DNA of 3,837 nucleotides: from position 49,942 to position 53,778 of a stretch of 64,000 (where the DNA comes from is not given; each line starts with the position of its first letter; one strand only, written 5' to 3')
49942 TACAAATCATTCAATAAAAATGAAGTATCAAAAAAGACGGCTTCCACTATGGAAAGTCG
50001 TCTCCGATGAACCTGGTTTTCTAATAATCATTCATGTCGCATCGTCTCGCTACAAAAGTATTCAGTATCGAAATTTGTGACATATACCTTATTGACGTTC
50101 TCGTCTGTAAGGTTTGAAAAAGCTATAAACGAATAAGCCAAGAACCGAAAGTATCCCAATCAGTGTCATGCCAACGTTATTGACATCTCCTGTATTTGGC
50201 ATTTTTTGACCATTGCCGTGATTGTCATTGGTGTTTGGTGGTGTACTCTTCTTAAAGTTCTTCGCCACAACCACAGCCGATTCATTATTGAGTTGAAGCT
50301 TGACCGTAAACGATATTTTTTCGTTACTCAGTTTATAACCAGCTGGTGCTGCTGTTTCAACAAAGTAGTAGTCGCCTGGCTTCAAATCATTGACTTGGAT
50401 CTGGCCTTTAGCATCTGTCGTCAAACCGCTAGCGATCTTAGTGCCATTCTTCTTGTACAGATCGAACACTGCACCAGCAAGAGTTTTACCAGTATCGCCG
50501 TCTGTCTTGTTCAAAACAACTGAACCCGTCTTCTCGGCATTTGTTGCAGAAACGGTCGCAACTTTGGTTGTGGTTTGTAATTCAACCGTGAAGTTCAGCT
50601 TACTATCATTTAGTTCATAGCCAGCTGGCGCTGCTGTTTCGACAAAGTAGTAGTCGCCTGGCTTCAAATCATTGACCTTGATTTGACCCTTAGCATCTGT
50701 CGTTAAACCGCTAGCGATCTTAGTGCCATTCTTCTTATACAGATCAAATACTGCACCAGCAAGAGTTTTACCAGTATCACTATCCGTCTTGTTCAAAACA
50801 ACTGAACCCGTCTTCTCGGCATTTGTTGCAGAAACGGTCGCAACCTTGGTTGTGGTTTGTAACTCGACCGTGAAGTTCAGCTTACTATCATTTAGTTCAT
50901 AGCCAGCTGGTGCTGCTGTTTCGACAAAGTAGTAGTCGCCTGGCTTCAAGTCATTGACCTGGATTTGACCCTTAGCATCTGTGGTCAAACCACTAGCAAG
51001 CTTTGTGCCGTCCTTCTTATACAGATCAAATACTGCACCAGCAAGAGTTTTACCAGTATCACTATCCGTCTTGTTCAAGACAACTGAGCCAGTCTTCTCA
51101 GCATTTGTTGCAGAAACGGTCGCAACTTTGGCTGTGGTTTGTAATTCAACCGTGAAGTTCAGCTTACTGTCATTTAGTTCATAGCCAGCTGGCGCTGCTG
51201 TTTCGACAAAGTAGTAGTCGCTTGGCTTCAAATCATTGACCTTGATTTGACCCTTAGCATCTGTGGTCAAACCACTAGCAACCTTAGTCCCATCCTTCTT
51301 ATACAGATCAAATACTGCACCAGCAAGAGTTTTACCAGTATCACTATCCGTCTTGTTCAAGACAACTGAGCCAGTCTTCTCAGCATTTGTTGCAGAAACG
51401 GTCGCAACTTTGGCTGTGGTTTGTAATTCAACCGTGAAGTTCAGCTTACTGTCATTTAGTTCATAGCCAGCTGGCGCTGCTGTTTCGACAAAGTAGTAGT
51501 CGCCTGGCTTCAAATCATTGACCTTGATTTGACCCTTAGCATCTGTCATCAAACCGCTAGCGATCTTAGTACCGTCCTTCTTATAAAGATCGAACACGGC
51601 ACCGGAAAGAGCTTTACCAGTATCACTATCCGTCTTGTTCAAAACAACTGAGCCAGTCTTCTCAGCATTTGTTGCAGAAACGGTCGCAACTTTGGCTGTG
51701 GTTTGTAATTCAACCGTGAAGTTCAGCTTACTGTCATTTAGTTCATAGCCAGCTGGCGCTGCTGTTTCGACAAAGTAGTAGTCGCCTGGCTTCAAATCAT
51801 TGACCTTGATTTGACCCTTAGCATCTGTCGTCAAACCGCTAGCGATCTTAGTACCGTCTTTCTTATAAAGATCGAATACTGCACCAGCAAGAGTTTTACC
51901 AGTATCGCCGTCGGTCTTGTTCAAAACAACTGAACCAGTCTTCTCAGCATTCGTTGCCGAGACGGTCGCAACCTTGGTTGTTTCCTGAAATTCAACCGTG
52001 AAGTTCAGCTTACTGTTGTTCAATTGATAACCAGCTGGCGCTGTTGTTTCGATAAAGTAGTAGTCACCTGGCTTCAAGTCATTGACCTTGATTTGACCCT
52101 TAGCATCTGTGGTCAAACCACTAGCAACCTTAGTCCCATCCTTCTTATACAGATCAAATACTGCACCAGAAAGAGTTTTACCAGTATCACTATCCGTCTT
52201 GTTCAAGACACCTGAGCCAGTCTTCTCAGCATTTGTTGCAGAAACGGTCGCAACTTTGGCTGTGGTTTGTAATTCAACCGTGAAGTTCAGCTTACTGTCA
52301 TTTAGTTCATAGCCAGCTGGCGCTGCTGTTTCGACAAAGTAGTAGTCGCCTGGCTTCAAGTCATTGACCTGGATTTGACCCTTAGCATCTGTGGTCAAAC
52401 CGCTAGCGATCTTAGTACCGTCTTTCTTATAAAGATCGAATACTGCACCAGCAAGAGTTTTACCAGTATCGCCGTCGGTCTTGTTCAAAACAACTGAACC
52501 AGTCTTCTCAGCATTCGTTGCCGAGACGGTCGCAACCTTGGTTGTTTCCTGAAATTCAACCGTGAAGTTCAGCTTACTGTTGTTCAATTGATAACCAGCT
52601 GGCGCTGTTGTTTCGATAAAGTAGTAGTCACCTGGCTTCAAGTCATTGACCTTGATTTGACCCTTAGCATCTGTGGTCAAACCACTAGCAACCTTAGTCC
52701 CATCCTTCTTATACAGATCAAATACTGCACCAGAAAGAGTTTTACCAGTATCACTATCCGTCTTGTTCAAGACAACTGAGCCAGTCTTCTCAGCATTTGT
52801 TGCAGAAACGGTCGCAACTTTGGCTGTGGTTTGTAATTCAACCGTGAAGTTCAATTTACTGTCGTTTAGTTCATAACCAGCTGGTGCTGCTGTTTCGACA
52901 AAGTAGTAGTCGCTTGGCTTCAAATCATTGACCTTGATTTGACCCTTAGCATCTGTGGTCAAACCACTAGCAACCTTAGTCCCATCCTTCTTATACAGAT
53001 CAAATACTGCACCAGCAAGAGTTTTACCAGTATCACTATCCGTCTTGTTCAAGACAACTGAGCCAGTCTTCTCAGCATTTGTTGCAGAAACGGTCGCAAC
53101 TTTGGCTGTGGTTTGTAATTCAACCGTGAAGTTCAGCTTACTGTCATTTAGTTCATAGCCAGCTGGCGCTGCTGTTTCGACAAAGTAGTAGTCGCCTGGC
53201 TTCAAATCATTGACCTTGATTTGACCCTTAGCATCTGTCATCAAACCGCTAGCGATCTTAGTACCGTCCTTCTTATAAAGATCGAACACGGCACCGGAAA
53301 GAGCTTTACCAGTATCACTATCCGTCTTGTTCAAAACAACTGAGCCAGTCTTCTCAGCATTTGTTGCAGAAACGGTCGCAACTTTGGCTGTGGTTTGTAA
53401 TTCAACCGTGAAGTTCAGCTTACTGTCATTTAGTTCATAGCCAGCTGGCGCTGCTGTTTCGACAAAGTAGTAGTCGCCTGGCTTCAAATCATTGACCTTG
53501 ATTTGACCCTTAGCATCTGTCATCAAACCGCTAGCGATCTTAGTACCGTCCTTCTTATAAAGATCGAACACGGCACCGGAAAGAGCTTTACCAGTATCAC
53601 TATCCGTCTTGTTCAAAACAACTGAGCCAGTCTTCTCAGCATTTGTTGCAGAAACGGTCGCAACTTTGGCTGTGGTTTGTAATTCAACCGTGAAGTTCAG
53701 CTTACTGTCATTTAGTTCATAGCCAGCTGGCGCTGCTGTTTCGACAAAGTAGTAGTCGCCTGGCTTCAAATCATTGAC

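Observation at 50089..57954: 2621-aa adhesin built from about 15 almost identical 282-bp tandem repeats with a non-canonical MPNTG sorting motif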

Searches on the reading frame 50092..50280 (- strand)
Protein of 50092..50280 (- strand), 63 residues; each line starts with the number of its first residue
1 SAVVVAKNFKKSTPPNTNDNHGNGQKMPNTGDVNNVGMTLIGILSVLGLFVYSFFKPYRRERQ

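Call 33: find_homologous_proteins(query=window:50092-50280:-, max_evalue=1)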
Query seq(63 aa) (63 aa): 2 proteins with E <= 1 among 2 candidates.
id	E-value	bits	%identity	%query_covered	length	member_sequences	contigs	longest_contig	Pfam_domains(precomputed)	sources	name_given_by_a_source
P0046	3.2e-32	126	95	100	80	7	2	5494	PF00746.27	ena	-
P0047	7.8e-31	122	89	100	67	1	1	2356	PF00746.27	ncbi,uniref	ncbi:LPXTG cell wall anchor domain-containing protein, partial [Lacticaseibacillus paracasei]|uniref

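Call 56: search_protein_families(library=pfam, proteins=[window:50092-50280:-], max_evalue=1)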
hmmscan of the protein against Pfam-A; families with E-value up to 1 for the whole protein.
seq(63 aa): 1 family
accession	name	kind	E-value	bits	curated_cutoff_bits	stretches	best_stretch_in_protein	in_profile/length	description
PF00746.26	Gram_pos_anchor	-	1.8e-05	25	20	1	21-54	3-36/43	LPXTG cell wall anchor motif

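Call 57: search_protein_families(library=ncbifam, proteins=[window:50092-50280:-], max_evalue=1)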
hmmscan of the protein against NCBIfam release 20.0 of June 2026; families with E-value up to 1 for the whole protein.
seq(63 aa): 7 families
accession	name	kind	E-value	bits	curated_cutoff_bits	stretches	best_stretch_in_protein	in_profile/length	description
NF053819.1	EF0750_LPXTG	subfamily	7.4e-06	26.4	47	1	12-56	58-102/105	EF2685/EF0750 family sortase-dependent surface protein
TIGR01167.1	LPXTG_anchor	domain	1.6e-05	25.4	15.9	1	27-56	2-31/34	LPXTG cell wall anchor domain-containing protein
TIGR02102.1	pullulan_Gpos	equivalog_domain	0.027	12.2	1042.25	1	9-54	1061-1108/1113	pullulanase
NF033073.1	LPXTG_double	subfamily_domain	0.04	13.9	48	1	26-60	32-65/66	doubled motif LPXTG anchor domain-containing protein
NF033804.1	Streccoc_I_II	equivalog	0.046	11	1500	1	10-52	1502-1544/1551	antigen I/II family LPXTG-anchored adhesin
NF045534.1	small_EYxxD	equivalog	0.056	13.2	29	1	38-63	13-37/37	EYxxD motif small membrane protein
NF033839.1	PspC_subgroup_2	exception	0.16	10.9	500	1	7-49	504-548/557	pneumococcal surface protein PspC, LPXTG-anchored form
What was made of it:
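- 50092..50202 (-): Cell-wall sorting signal: MPNTG (50188-50202), hydrophobic segment, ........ tail. On the tail alone, PF00746 scores 25.0 against 20 and TIGR01167 scores 25.4 against 15.9 (calls 56, 57).
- The M is left outside the local alignment by both anchor models and costs 4-6 bits (calls 56, 57). The curated models do not align it, and M-to-L raises the scores by 6.3 and 3.8 bits (calls 56, 57).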

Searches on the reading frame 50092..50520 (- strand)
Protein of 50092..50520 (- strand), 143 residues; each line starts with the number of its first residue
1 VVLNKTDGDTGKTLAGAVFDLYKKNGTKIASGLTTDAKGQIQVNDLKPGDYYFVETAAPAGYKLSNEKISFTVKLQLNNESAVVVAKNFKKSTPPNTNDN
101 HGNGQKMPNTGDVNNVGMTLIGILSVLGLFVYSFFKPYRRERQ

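Call 39: find_homologous_proteins(query=window:50092-50520:-, max_evalue=1e-8)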
Query seq(143 aa) (143 aa): 19 proteins with E <= 1e-8 among 73 candidates.
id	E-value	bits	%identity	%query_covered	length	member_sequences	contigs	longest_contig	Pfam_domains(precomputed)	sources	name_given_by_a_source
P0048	3.6e-101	353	83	100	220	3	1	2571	PF17802.8,PF13620.13,PF22904.4,PF17210.10,PF00746.27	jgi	jgi:LPXTG-motif cell wall-anchored protein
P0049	1.0e-78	280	80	64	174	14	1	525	PF11974.15,PF17802.8,PF13620.13,PF22904.4,PF17210.10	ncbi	ncbi:SpaA isopeptide-forming pilin-related protein, partial [Lacticaseibacillus paracasei]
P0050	2.1e-74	266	75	64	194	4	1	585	PF11974.15,PF17802.8,PF17210.10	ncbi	ncbi:hypothetical protein LIQ96_14800, partial [Lacticaseibacillus paracasei]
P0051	2.6e-61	224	62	72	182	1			PF17802.8,PF17210.10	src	-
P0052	1.4e-53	198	62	64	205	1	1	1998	PF17802.8,PF17210.10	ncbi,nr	nr:SpaA isopeptide-forming pilin-related protein [Liquorilactobacillus satsumensis]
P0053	7.3e-53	196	68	72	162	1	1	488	PF17802.8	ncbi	ncbi:prealbumin-like fold domain-containing protein, partial [Campylobacter jejuni]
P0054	5.2e-47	177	73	63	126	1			PF17802.8,PF17210.10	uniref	uniref:prealbumin-like fold domain-containing protein n=1 Tax=Lacticaseibacillus paracasei TaxID=159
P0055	1.3e-46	176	52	93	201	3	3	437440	PF17802.8,PF17210.10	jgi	jgi:uncharacterized surface anchored protein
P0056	6.9e-38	148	42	92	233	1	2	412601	PF17802.8,PF17210.10,PF00746.27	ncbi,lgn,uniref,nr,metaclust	ncbi:SpaA isopeptide-forming pilin-related protein [Liquorilactobacillus oeni]|uniref:Gram-positive 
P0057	1.1e-34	137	92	41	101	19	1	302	PF17802.8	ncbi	ncbi:prealbumin-like fold domain-containing protein, partial [Lacticaseibacillus paracasei]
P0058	3.0e-31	126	54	94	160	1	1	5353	PF17802.8,PF17210.10,PF00746.27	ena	-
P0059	4.0e-31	126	77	57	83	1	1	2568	PF17802.8,PF17210.10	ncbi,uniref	ncbi:prealbumin-like fold domain-containing protein, partial [Lacticaseibacillus paracasei]|uniref:p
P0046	4.3e-31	126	97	43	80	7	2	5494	PF00746.27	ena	-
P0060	5.4e-28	116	61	38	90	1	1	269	PF17802.8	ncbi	ncbi:SpaA isopeptide-forming pilin-related protein, partial [Lacticaseibacillus paracasei]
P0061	9.7e-28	115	48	60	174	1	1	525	PF17802.8,PF13620.13,PF17210.10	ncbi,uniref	ncbi:SpaA isopeptide-forming pilin-related protein, partial [Oenococcus oeni]|uniref:SpaA isopeptide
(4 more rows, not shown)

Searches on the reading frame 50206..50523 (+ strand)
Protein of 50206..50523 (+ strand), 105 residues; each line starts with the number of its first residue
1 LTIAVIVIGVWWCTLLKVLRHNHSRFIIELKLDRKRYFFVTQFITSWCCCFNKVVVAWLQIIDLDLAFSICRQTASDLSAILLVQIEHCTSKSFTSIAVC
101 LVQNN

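Call 55: search_protein_families(library=pfam, proteins=[window:50206-50523:+], max_evalue=0.001)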
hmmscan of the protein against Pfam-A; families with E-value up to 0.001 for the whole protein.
window:50206-50523:+ (105 aa): 0 families

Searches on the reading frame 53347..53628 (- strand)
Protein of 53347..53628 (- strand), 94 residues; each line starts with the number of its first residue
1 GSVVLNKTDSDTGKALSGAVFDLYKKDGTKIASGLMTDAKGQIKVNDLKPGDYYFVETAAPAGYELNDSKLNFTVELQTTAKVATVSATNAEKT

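Call 31: search_solved_structures(query=window:53347-53628:-, max_evalue=0.001, show_alignments=2)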
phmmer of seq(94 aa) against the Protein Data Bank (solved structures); distinct sequences matched with E-value up to 0.001: 42.
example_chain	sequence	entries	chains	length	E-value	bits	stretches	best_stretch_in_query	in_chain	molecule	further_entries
3kpt_A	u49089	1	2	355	2.1e-20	75.8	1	3-80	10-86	Collagen adhesion protein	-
3rkp_A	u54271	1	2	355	2.3e-20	75.6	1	3-80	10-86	Collagen adhesion protein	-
8bdw_A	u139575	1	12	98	9.8e-20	73.6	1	1-91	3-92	Cell surface adherence protein,collagen-binding domain, LPXTG-motif cell wall anchor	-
6fwv_A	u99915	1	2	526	8.5e-16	61.1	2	5-75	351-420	Collagen Adhesion protein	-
4oq1_A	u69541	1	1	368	2.8e-10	43.5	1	1-90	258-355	Cell wall surface anchor family protein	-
4mls_A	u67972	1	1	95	4.2e-09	39.7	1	6-81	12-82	Fibronectin binding protein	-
3phs_A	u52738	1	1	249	4.7e-09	39.6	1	8-83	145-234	Cell wall surface anchor family protein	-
4mli_A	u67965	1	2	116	6.7e-09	39.1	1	6-81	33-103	Fibronectin binding protein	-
9vo5_B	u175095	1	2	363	1e-08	38.5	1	7-79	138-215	SpaA-like prealbumin fold domain-containing protein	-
2x5p_A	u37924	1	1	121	1.1e-08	38.5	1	6-81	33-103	FIBRONECTIN BINDING PROTEIN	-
9fo3_A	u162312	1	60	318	4.6e-08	36.4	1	6-80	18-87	CAP255 gp140 SpyTag-SpyCatcher mi3,2-dehydro-3-deoxyphosphogluconate aldolase/4-hydroxy-2-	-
9vo4_B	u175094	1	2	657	4.8e-08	36.4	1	7-79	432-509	SpaA-like prealbumin fold domain-containing protein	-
8qcf_L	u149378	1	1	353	4.9e-08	36.3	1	6-79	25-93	Superkiller protein 7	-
2x9w_A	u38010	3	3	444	5e-08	36.3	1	25-77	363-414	CELL WALL SURFACE ANCHOR FAMILY PROTEIN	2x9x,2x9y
6xg6_A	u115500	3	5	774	7.8e-08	35.7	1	6-80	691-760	Heat shock protein 75 kDa, mitochondrial, Fibronectin binding protein fusion | Heat shock protein 75 kDa, mitochondrial, SpyCatcher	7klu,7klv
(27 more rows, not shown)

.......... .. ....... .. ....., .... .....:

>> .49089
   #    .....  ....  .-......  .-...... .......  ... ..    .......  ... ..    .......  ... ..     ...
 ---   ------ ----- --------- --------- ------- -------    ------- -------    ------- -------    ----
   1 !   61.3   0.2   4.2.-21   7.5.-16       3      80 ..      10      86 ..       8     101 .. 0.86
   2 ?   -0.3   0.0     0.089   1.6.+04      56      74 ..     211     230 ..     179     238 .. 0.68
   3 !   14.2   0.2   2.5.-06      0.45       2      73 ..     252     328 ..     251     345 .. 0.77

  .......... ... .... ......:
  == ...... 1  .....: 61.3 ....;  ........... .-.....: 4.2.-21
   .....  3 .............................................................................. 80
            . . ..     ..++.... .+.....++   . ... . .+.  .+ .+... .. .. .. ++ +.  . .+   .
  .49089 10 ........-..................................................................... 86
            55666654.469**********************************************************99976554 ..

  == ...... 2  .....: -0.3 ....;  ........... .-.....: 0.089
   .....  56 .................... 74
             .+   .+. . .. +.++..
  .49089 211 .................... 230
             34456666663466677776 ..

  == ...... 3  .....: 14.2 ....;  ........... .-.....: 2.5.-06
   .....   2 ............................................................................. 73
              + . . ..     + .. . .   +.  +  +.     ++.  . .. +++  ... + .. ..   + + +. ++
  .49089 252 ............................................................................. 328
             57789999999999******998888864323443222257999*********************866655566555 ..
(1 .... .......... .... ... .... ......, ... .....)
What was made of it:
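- On Cna-type MSCRAMM adhesins: PDB sequence matches include 3kpt, 8bdw and FbaB CnaB2 (call 31).
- The closest solved repeat domain is the BcpA pilin 3kpt (call 31).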
